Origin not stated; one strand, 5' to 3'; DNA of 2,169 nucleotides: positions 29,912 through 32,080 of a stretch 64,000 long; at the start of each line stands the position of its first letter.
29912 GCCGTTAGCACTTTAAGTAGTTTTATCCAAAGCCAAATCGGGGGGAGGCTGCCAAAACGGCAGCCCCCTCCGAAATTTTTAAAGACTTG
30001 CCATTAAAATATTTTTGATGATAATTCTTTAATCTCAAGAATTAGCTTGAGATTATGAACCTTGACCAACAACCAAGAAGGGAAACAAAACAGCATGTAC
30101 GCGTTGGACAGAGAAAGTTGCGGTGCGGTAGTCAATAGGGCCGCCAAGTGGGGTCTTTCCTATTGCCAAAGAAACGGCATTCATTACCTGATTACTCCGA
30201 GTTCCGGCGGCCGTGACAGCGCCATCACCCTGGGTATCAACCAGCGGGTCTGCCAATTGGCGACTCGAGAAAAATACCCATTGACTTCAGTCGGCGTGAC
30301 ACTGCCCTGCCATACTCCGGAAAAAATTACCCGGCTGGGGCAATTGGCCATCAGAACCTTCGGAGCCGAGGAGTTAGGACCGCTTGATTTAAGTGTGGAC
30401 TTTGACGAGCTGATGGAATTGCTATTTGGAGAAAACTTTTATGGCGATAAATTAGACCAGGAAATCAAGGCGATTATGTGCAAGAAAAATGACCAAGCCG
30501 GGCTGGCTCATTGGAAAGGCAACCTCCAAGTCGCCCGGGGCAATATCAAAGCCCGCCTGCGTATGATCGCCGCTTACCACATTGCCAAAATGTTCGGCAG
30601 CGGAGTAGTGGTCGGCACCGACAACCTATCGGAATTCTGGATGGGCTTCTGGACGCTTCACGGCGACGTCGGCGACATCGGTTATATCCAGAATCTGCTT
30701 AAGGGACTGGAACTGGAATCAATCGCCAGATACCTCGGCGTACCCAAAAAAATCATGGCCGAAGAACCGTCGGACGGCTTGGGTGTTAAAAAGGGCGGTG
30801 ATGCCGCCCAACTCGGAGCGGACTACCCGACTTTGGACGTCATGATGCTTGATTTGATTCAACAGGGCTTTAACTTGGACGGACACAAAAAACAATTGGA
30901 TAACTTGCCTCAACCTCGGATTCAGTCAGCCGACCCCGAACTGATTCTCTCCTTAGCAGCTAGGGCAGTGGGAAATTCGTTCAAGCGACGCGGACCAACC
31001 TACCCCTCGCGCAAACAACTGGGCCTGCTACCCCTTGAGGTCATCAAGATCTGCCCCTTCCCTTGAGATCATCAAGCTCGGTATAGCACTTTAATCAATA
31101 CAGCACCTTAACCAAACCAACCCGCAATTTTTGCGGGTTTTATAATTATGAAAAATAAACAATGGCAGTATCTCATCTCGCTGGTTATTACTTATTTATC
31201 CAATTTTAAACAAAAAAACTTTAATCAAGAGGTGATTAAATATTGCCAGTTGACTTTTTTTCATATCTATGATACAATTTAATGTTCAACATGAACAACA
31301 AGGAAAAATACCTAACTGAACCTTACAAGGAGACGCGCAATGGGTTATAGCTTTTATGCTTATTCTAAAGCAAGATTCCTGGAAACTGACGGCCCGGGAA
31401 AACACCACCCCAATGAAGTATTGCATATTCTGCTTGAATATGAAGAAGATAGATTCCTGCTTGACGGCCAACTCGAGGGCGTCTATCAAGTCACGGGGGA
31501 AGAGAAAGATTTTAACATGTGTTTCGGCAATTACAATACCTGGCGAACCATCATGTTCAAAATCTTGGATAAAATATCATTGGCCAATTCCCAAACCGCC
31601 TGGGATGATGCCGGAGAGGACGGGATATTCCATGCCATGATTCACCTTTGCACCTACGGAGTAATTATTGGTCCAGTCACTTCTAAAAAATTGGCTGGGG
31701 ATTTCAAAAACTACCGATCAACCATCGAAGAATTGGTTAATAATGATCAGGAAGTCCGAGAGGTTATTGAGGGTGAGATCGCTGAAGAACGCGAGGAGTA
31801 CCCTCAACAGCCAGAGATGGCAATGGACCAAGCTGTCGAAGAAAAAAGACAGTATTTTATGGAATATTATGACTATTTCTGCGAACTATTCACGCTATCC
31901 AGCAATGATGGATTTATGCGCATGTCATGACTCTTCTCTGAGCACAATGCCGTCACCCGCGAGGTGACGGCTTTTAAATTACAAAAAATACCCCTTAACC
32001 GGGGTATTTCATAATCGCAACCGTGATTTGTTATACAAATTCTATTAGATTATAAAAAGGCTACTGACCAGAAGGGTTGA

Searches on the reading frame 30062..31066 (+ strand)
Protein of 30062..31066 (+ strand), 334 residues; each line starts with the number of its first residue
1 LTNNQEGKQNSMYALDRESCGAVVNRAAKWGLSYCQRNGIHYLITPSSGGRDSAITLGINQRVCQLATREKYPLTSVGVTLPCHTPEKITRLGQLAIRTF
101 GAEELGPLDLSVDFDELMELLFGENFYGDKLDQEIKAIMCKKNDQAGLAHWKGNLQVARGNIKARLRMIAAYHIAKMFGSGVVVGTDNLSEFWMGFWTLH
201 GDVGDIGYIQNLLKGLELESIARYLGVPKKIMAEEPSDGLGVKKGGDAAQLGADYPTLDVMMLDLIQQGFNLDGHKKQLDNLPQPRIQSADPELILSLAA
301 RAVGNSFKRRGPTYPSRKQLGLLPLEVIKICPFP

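Call 3: search_protein_families(library=pfam, proteins=[window:30062-31066:+], max_evalue=0.1)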
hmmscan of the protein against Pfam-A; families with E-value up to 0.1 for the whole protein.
window:30062-31066:+ (334 aa): 1 family
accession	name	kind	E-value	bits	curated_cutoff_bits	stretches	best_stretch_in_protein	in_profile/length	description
PF02540.23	NAD_synthase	-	8.2e-27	94.3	21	1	131-274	72-213/242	NAD synthase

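Call 4: search_protein_families(library=ncbifam, proteins=[window:30062-31066:+], max_evalue=0.1)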
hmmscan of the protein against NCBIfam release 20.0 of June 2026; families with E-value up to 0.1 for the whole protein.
window:30062-31066:+ (334 aa): 6 families
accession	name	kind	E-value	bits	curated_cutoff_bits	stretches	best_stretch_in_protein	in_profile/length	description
TIGR00552.1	nadE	equivalog_domain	1.7e-27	96.2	63.65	1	133-312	84-241/251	NAD(+) synthase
NF010587.0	PRK13980.1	equivalog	4.4e-26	91.7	255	1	130-318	84-261/267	NAD+ synthase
NF001979.1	PRK00768.1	equivalog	9.6e-18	64.6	250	1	142-259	115-233/266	NAD(+) synthase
NF002048.0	PRK00876.1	subfamily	2.5e-09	36.4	313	1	157-237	171-250/330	NAD(+) synthase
NF010588.0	PRK13981.1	equivalog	8.4e-07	27.7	479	1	154-268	367-485/546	NAD+ synthase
NF002730.0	PRK02628.1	equivalog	0.031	12.4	473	1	155-202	449-496/677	NAD(+) synthase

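Call 5: search_protein_families(library=padloc, proteins=[window:30062-31066:+], max_evalue=0.1)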
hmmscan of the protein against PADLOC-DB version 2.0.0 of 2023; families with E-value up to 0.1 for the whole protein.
window:30062-31066:+ (334 aa): 0 families

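Call 6: search_protein_families(library=phrogs, proteins=[window:30062-31066:+], max_evalue=0.1)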
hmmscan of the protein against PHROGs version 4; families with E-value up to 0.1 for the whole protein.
window:30062-31066:+ (334 aa): 2 families
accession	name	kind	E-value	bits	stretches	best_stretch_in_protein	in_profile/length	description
phrog_11189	-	other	8.2e-23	82.2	1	157-263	117-222/256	NAD synthetase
phrog_36784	-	other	5e-06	26.2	1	22-248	289-493/594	NAD synthetase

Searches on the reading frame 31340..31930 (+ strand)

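Call 3: search_protein_families(library=pfam, proteins=[window:31340-31930:+], max_evalue=0.1)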
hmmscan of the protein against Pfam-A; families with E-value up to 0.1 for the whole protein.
window:31340-31930:+ (196 aa): 2 families
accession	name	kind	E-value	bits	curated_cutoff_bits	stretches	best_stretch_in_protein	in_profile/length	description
PF02915.23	Rubrerythrin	-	0.018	15.9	22.8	1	118-174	64-120/137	Rubrerythrin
PF13949.11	ALIX_LYPXL_bnd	-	0.087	12.5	30.8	0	115-170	74-127/295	ALIX V-shaped domain binding to HIV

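Call 4: search_protein_families(library=ncbifam, proteins=[window:31340-31930:+], max_evalue=0.1)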
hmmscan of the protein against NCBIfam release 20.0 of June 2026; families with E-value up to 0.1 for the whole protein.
window:31340-31930:+ (196 aa): 0 families

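Call 5: search_protein_families(library=padloc, proteins=[window:31340-31930:+], max_evalue=0.1)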
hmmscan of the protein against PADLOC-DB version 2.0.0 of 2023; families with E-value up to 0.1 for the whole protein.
window:31340-31930:+ (196 aa): 0 families

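Call 6: search_protein_families(library=phrogs, proteins=[window:31340-31930:+], max_evalue=0.1)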
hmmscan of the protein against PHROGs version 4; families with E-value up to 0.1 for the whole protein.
window:31340-31930:+ (196 aa): 2 families
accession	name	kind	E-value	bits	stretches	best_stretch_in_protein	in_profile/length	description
phrog_1105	-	DNA, RNA and nucleotide metabolism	0.012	17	1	133-180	18-61/79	DNA polymerase III theta subunit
phrog_834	-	unknown function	0.018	16.4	0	137-178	7-45/109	-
